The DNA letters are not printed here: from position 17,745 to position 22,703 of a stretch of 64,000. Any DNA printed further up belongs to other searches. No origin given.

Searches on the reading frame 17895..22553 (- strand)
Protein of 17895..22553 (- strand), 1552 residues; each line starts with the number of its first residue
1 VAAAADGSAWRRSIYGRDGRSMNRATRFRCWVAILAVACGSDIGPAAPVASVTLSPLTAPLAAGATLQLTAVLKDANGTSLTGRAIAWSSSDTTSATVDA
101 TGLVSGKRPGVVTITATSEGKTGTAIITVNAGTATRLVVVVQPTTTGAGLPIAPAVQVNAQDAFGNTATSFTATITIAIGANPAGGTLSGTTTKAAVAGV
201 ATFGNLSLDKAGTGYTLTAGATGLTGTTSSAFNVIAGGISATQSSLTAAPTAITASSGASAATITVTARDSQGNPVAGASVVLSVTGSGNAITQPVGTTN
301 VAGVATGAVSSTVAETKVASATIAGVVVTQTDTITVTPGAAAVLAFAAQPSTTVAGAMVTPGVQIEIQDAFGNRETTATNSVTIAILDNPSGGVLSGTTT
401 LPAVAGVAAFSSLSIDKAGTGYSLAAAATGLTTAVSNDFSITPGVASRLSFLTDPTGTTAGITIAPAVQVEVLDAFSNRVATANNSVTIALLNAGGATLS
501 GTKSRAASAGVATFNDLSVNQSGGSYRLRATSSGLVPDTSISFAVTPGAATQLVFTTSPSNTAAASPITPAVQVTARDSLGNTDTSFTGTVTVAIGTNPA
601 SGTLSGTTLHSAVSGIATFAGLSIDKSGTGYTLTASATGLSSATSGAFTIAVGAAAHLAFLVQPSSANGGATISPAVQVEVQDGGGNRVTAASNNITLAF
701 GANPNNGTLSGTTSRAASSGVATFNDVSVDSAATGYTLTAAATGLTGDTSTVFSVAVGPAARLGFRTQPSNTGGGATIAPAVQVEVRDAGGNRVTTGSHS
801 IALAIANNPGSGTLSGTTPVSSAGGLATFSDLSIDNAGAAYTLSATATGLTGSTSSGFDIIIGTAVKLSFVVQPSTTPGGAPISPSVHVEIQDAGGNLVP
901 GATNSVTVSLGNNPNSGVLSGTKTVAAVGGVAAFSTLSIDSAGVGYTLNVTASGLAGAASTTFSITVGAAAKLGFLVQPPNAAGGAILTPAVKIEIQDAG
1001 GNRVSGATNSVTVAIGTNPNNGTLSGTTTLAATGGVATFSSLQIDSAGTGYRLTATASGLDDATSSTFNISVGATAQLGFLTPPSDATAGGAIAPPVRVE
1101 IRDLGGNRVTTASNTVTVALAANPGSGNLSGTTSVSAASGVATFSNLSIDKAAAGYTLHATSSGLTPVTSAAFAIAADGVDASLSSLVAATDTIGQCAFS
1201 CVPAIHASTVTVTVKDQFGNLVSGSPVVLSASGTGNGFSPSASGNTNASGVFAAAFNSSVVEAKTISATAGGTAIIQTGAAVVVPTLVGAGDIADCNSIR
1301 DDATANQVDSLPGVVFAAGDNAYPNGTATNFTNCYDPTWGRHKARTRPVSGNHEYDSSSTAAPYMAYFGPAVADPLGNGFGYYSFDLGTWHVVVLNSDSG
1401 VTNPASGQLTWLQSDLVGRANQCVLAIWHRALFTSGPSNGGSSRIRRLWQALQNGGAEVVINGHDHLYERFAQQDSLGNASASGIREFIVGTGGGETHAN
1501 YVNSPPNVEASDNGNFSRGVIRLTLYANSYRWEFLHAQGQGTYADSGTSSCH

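Call 5: search_protein_families(library=pfam, proteins=[window:17895-22553:-], max_evalue=0.01)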
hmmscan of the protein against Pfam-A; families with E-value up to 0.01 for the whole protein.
window:17895-22553:- (1552 aa): 7 families
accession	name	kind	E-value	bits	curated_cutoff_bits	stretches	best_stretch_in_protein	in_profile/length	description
PF02369.22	Big_1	-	4.1e-18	65.7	34.9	3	244-335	2-91/93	Bacterial Ig-like domain (group 1)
PF18565.7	Glyco_hydro2_C5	-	3e-14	53.2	32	0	256-298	12-54/103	Glycoside hydrolase family 2 C-terminal domain 5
PF02368.24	Big_2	-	4.6e-13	49.3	22.8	1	48-129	1-79/79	Bacterial Ig-like domain (group 2)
PF09134.16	Invasin_D3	-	2.4e-12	47.6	33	2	241-339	2-98/98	Invasin, domain 3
PF00149.33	Metallophos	-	0.0004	21.3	21.5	1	1314-1467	33-190/191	Calcineurin-like phosphoesterase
PF12892.13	FctA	-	0.0013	19.9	22.1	0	170-228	16-81/120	Spy0128-like isopeptide containing domain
PF13620.12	CarboxypepD_reg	-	0.0052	17.5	32.3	0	485-556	15-80/82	Carboxypeptidase regulatory-like domain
